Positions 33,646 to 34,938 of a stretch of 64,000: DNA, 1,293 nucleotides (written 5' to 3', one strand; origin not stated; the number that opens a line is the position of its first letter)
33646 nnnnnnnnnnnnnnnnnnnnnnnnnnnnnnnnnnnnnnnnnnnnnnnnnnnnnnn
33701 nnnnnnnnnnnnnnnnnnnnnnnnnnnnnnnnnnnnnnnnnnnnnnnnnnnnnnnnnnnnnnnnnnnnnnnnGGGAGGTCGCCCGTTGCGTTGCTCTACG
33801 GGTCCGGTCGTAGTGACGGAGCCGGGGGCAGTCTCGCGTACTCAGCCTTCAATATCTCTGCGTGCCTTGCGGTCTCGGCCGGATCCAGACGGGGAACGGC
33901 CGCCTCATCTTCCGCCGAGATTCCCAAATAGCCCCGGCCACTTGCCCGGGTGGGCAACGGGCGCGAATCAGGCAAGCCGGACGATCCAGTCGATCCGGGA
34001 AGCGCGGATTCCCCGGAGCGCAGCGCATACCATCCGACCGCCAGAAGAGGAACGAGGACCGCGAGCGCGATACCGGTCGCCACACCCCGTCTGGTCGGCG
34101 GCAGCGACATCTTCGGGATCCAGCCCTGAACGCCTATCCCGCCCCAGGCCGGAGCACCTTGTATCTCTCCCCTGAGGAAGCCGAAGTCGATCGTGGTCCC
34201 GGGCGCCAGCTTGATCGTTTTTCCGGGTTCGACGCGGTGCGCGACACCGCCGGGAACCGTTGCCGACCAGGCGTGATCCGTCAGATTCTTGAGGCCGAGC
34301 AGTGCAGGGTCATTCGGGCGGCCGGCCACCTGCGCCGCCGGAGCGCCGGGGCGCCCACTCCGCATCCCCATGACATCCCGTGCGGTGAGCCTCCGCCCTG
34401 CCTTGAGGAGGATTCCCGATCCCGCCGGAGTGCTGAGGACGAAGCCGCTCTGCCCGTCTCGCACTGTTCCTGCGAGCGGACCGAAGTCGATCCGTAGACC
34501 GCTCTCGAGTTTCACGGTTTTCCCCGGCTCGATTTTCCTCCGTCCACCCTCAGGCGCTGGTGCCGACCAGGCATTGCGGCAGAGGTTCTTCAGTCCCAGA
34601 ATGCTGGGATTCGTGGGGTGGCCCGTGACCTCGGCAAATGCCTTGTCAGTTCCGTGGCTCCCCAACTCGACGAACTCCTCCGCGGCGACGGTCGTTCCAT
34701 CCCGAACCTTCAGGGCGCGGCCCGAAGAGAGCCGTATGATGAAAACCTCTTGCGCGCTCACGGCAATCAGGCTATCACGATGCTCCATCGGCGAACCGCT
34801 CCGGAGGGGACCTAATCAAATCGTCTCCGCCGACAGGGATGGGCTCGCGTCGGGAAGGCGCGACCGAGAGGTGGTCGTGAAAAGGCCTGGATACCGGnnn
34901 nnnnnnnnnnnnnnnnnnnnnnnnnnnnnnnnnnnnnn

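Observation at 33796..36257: One ~95-aa FHA-like module occurs five times in three proteins, including the kinase C-terminus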

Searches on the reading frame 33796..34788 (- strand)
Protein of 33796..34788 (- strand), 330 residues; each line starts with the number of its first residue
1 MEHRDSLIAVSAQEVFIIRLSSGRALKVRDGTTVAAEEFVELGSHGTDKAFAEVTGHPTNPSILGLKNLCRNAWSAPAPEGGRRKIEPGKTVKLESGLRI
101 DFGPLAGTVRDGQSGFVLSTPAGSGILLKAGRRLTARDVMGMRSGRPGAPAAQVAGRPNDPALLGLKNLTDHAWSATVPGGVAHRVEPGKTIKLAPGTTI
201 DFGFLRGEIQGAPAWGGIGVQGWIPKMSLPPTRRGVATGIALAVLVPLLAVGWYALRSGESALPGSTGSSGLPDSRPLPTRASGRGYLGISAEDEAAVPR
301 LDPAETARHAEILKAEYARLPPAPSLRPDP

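Call 3: search_protein_families(library=pfam, proteins=[window:33796-34788:-], max_evalue=1)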
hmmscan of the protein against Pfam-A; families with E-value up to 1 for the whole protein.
window:33796-34788:- (330 aa): 1 family
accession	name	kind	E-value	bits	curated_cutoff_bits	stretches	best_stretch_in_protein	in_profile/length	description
PF14031.13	D-ser_dehydrat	-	0.16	13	22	1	117-196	8-81/97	Putative serine dehydratase domain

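Call 4: search_protein_families(library=ncbifam, proteins=[window:33796-34788:-], max_evalue=1)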
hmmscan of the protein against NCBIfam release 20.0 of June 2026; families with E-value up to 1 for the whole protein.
window:33796-34788:- (330 aa): 1 family
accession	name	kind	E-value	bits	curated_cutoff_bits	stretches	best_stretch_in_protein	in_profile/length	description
NF005721.0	PRK07539.1-1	equivalog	0.22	10.8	308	0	135-190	197-249/292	NADH-quinone oxidoreductase subunit NuoE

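Call 41: search_protein_families(library=padloc, proteins=[window:33796-34788:-], max_evalue=0.01)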
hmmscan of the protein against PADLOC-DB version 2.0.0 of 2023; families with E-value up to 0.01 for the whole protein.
window:33796-34788:- (330 aa): 0 families

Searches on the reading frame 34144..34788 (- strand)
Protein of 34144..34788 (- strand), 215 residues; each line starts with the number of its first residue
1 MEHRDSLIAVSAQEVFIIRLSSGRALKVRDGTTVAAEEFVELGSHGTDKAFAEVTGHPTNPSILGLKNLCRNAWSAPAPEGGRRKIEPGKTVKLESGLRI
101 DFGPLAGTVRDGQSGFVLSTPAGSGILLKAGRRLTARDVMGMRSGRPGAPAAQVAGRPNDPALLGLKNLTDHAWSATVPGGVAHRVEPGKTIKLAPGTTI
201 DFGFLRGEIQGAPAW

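Call 53: predict_structure(alignment_id=A5)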
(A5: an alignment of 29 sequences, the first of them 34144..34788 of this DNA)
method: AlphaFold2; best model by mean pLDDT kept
length: 215 residues; sequences in the alignment: 29
mean_pLDDT: 92.2   pTM: 0.83
mean pLDDT of the five models: 92.2, 91.6, 91.6, 91.5, 91.3
residues with pLDDT >= 90: 171; 70-90: 32; 50-70: 12; < 50: 0
segments of 3 or more residues with pLDDT < 50: none
pLDDT, mean of each block of 10 residues (from residue 1): 64 88 95 95 85 95 96 95 97 97 95 96 93 94 87 92 94 96 97 97 95 78
secondary structure, 60 per line:
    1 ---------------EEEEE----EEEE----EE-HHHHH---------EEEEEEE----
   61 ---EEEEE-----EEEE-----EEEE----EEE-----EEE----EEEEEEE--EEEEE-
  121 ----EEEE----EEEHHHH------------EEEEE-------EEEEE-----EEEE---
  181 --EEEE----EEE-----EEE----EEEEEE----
elements in order: E16-20 E25-28 H36-40 E50-56 E64-68 E74-77 E83-86 E91-93 E99-101 E106-112 E115-119 E125-128 E133-135 H136-139 E152-156 E164-168 E174-177 E183-186 E191-193 E199-201 E206-211

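Call 56: fold_search(model_id=the predicted structure, library=pdb)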
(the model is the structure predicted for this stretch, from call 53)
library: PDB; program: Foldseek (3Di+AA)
matches with E <= 10: 691; with E <= 0.001: 0
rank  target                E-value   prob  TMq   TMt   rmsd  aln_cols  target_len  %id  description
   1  3egb_A                7.0e-03  0.51  0.21  0.20  17.0       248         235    8  Structure of Pellino2 FHA domain at 3.3 Angstroms resolution. (released 2008-12-23)
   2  3egb_B                1.0e-02  0.72  0.24  0.23  16.3       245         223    8  Structure of Pellino2 FHA domain at 3.3 Angstroms resolution. (released 2008-12-23)
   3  9if9_A                1.3e-02  0.44  0.21  0.21  15.8       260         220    8  Crystal structure of the Pellino 1 FHA domain in complex with a MDC1-TQxF phosphopeptide. (released 2025-03-05)
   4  2z2n                  2.5e-02  0.51  0.20  0.17  14.4       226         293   10  Crystal Structure of selenomethionine substituted virginiamycin B lyase from Staphylococcus aureus (released 2007-06-19)
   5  5e50_A                3.1e-02  0.94  0.23  0.41  13.3       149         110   12  APLF/XRCC4 complex (released 2015-11-18)
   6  2z2o_D                3.3e-02  0.28  0.19  0.15  16.0       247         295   10  Crystal Structure of apo virginiamycin B lyase from Staphylococcus aureus (released 2007-06-19)
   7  8dul_B                3.3e-02  0.25  0.17  0.12  24.2       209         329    9  Cryo-EM Structure of Antibody SKT05 in complex with Western Equine Encephalitis Virus spike (local refinement from VLP (released 2023-07-05)
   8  2z2o_C                3.5e-02  0.47  0.20  0.16  14.6       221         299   10  Crystal Structure of apo virginiamycin B lyase from Staphylococcus aureus (released 2007-06-19)
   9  5w7w_T                3.7e-02  0.94  0.23  0.43  12.9       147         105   14  Crystal Structure of FHA domain of human APLF (released 2018-05-02)
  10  3ega                  3.7e-02  0.38  0.23  0.23  17.8       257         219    8  Crystal structure of Pellino2 FHA Domain at 1.8 Angstroms resolution (released 2008-12-23)
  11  2z2p_A                4.0e-02  0.16  0.16  0.13  16.5       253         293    8  Crystal Structure of catalytically inactive H270A virginiamycin B lyase from Staphylococcus aureus with Quinupristin (released 2007-06-19)
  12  5w7w_A                5.0e-02  0.92  0.23  0.43  12.9       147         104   13  Crystal Structure of FHA domain of human APLF (released 2018-05-02)
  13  7dm0_A                5.0e-02  0.38  0.20  0.23  14.7       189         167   12  Biofilm associated protein - C region (released 2021-12-15)
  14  9e96_B                5.8e-02  0.23  0.19  0.11  25.3       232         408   11  WEEV CBA87 VLP in complex with human PCDH10-EC1 (released 2025-04-23)
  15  3ah1_B                7.1e-02  0.11  0.14  0.11  22.7       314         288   10  HA1 subcomponent of botulinum type C progenitor toxin complexed with N-acetylneuramic acid (released 2010-04-28)
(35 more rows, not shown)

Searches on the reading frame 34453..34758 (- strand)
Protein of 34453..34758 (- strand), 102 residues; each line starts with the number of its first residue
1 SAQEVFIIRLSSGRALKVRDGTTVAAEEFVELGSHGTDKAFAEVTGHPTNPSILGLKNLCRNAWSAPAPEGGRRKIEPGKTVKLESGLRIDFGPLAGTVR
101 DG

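Call 7: search_solved_structures(query=A1, max_evalue=10, show_alignments=3)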
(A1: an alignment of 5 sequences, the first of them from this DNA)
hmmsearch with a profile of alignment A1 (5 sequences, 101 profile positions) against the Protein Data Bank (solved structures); distinct sequences matched with E-value up to 10: 0.

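Call 9: find_homologous_proteins(query=A1, max_evalue=0.001)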
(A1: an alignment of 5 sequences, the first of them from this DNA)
Query A1 (5 sequences) (102 aa, profile of the alignment): 45 proteins with E <= 0.001 among 2634 candidates.
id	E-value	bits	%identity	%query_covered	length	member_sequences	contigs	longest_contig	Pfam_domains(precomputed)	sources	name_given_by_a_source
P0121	4.1e-29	119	36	78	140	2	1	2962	-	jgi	jgi:hypothetical protein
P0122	5.0e-26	109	44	61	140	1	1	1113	-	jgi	jgi:hypothetical protein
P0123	5.2e-26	109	37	58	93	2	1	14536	-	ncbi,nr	ncbi:MAG: hypothetical protein HY815_28310 [Candidatus Riflebacteria bacterium]|nr:hypothetical prot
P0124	1.1e-25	108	37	82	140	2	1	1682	-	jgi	jgi:hypothetical protein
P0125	2.8e-25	106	29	92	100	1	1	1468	-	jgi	jgi:hypothetical protein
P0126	4.9e-25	106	46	58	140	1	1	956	-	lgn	-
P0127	5.6e-25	106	46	77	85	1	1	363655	-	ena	-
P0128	1.3e-24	104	33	59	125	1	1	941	-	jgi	jgi:hypothetical protein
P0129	2.3e-24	104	44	58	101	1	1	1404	-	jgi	-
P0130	3.4e-24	103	33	76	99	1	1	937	-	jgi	jgi:eukaryotic-like serine/threonine-protein kinase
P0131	3.5e-24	103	40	61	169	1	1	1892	-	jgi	jgi:hypothetical protein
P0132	7.4e-24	102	34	79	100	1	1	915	-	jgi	jgi:hypothetical protein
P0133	1.6e-23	101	40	59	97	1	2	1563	-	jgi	-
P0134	3.4e-23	100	44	58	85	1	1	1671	-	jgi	jgi:hypothetical protein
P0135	3.8e-23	100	33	76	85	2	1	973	-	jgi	jgi:hypothetical protein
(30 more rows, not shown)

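Call 24: search_protein_representatives(alignment_id=A1)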
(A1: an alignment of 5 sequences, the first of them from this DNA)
Query: 5 sequences, 101 profile positions. Proteins with E-value up to 0.001 (for the whole library): 1232; up to 1e-10: 639; up to 1e-30: 28. The best 150 are listed.
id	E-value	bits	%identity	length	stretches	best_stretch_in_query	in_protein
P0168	9.1e-82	286.2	-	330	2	2-101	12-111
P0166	1.4e-79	279.2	-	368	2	2-101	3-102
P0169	7.0e-62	222.4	-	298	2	4-100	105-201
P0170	3.9e-58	210.3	-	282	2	3-100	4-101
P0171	5.3e-56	203.5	-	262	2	4-100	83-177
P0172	1.2e-55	202.4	-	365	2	4-100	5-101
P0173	4.2e-55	200.6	-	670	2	4-99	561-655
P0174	4.1e-54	197.4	-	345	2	4-100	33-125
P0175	1.2e-52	192.7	-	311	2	4-99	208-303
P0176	2.1e-50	185.5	-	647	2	6-101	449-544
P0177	4.8e-50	184.4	-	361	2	5-100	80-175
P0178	8.1e-50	183.6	-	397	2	4-99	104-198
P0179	1.9e-49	182.4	-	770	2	3-100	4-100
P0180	1.1e-48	180.0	-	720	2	7-100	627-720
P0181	3.1e-48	178.6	-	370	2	4-99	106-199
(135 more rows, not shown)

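Call 28: search_protein_families(library=pfam, alignment_id=A3, max_evalue=0.001)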
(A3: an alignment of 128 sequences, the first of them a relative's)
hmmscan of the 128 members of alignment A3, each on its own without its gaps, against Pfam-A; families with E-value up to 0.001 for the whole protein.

A. member 1, P0168 (330 aa): 0 families

B. families by the number of members that match (of 128 scanned): 76 families (the first 25 are shown)
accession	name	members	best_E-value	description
PF00092.34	VWA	12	2.9e-19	von Willebrand factor type A domain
PF13519.12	VWA_2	11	7.1e-20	von Willebrand factor type A domain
PF25106.1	VWA_4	9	2e-14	von Willebrand factor A domain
PF00069.31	Pkinase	7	5.8e-53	Protein kinase domain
PF13367.11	PrsW-protease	5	6.2e-36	PrsW family intramembrane metalloprotease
PF00362.24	Integrin_beta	5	2.5e-08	Integrin beta chain VWA domain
PF13365.12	Trypsin_2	3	1.8e-31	Trypsin-like peptidase domain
PF07714.23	PK_Tyr_Ser-Thr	3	1.3e-28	Protein tyrosine and serine/threonine kinase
PF00089.32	Trypsin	3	3.6e-13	Trypsin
PF13768.12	VWA_3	3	2.3e-08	von Willebrand factor type A domain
PF02534.20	T4SS-DNA_transf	1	6.9e-57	Type IV secretory system Conjugative DNA transfer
PF00400.38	WD40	1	2.7e-56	WD domain, G-beta repeat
PF25174.1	Beta-prop_THOC3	1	3.5e-55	THOC3 beta-propeller domain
PF25173.1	Beta-prop_WDR3_1st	1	4.1e-50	WDR3 first beta-propeller domain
PF24814.1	WD40_Prp19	1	2.5e-47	Prp19 WD40 domain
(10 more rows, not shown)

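Call 60: find_encoding_contigs(protein=P0172, flank=10000, max_places=3)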
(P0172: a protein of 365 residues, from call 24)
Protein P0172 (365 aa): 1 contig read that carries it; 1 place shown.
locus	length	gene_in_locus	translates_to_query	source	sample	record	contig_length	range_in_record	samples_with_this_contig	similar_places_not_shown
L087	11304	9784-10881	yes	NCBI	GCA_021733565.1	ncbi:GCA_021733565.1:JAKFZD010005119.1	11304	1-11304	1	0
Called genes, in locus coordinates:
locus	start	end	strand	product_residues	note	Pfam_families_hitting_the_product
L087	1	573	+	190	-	?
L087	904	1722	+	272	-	PF00497:SBP_bac_3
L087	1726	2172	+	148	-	PF13442:Cytochrome_CBB3, PF00034:Cytochrom_C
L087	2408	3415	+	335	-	PF00296:Bac_luciferase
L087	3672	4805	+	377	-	PF04909:Amidohydro_2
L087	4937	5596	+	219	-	PF00072:Response_reg, PF00196:GerE, PF08281:Sigma70_r4_2 (weak)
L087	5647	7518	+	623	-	PF02518:HATPase_c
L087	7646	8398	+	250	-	PF12385:Peptidase_C70, PF13529:Peptidase_C39_2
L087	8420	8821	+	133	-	-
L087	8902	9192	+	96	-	-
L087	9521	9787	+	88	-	-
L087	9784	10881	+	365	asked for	-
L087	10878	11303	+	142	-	?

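Call 61: find_encoding_contigs(protein=P0169, flank=10000, max_places=3)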
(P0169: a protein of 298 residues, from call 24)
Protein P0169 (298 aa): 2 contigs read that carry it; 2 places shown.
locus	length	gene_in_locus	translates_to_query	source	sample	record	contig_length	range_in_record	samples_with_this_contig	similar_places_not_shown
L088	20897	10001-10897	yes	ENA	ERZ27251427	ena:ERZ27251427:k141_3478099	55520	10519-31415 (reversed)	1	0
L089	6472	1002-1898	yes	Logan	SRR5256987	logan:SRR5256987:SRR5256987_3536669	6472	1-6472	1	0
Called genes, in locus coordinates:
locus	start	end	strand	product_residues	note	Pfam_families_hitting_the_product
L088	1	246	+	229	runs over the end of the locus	PF00072:Response_reg, PF00196:GerE, PF04545:Sigma70_r4 (faint), PF08281:Sigma70_r4_2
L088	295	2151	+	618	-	PF02518:HATPase_c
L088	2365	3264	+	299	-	-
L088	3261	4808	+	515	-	-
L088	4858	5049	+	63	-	-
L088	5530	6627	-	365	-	PF00196:GerE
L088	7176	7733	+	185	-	-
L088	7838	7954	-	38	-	-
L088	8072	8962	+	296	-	-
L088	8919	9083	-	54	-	-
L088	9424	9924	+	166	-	-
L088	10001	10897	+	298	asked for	-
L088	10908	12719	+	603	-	-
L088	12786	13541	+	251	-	-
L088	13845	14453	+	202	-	-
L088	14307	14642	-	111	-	-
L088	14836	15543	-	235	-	PF13384:HTH_23 (weak), PF13518:HTH_28 (faint), PF13551:HTH_29 (weak), PF13565:HTH_32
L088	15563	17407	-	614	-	-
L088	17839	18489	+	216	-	PF12385:Peptidase_C70, PF13529:Peptidase_C39_2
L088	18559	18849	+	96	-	-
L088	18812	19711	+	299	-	-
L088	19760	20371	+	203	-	-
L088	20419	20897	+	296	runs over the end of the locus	-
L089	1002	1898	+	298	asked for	-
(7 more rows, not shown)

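Call 79: find_encoding_contigs(protein=P0179, flank=10000, max_places=1)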
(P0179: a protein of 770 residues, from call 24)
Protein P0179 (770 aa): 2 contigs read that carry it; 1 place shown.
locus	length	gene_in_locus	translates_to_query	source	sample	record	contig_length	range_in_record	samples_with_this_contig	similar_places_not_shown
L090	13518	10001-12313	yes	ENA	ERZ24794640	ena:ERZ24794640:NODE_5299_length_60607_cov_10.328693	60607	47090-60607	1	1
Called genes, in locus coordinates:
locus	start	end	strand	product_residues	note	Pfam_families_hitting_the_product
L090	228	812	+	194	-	PF02798:GST_N, PF13417:GST_N_3, PF13409:GST_N_2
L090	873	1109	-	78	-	PF13808:DDE_Tnp_1_assoc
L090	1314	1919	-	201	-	-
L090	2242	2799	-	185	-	-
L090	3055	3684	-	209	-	-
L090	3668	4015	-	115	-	-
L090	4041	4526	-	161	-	PF04073:tRNA_edit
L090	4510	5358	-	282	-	PF02668:TauD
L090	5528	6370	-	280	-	-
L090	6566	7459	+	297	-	PF00696:AA_kinase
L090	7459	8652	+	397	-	PF00202:Aminotran_3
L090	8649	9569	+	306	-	PF02729:OTCace_N, PF00185:OTCace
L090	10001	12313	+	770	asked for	-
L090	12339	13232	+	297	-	-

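Call 80: find_encoding_contigs(protein=P0174, flank=10000, max_places=1)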
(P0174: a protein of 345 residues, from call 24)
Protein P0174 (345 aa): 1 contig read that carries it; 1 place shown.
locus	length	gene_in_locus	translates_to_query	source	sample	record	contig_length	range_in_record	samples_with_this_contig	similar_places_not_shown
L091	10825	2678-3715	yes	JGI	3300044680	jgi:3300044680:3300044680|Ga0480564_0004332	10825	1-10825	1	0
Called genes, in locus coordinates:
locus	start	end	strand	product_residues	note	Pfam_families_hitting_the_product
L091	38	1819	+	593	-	PF00239:Resolvase, PF07508:Recombinase, PF18780:HNH_repeat (faint)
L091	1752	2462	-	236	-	-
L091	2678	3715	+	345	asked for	-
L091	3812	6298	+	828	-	-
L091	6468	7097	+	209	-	-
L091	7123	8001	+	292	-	PF13672:PP2C_2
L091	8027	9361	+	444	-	PF00069:Pkinase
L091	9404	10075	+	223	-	-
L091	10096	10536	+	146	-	-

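Call 81: find_encoding_contigs(protein=P0180, flank=10000, max_places=1)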
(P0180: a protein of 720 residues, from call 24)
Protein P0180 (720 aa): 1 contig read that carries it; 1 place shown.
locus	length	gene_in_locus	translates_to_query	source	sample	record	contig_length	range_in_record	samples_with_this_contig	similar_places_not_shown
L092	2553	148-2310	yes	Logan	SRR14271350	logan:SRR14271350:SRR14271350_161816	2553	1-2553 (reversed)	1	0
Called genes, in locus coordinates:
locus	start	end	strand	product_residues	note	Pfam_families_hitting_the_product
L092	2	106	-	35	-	?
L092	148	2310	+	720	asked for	PF00089:Trypsin, PF13365:Trypsin_2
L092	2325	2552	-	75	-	?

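Call 82: find_encoding_contigs(protein=P0173, flank=10000, max_places=1)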
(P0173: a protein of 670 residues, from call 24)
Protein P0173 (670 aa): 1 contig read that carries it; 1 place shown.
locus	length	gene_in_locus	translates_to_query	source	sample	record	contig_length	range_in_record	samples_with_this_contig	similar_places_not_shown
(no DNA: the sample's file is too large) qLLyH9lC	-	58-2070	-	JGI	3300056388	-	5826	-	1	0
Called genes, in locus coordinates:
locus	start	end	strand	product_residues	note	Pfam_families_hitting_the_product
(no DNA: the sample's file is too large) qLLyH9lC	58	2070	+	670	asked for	-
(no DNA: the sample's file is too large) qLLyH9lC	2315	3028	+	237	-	PF00092:VWA (weak)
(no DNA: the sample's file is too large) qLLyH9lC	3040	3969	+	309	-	PF13672:PP2C_2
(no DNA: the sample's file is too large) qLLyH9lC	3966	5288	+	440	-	PF00069:Pkinase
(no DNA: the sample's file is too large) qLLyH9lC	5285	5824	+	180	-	?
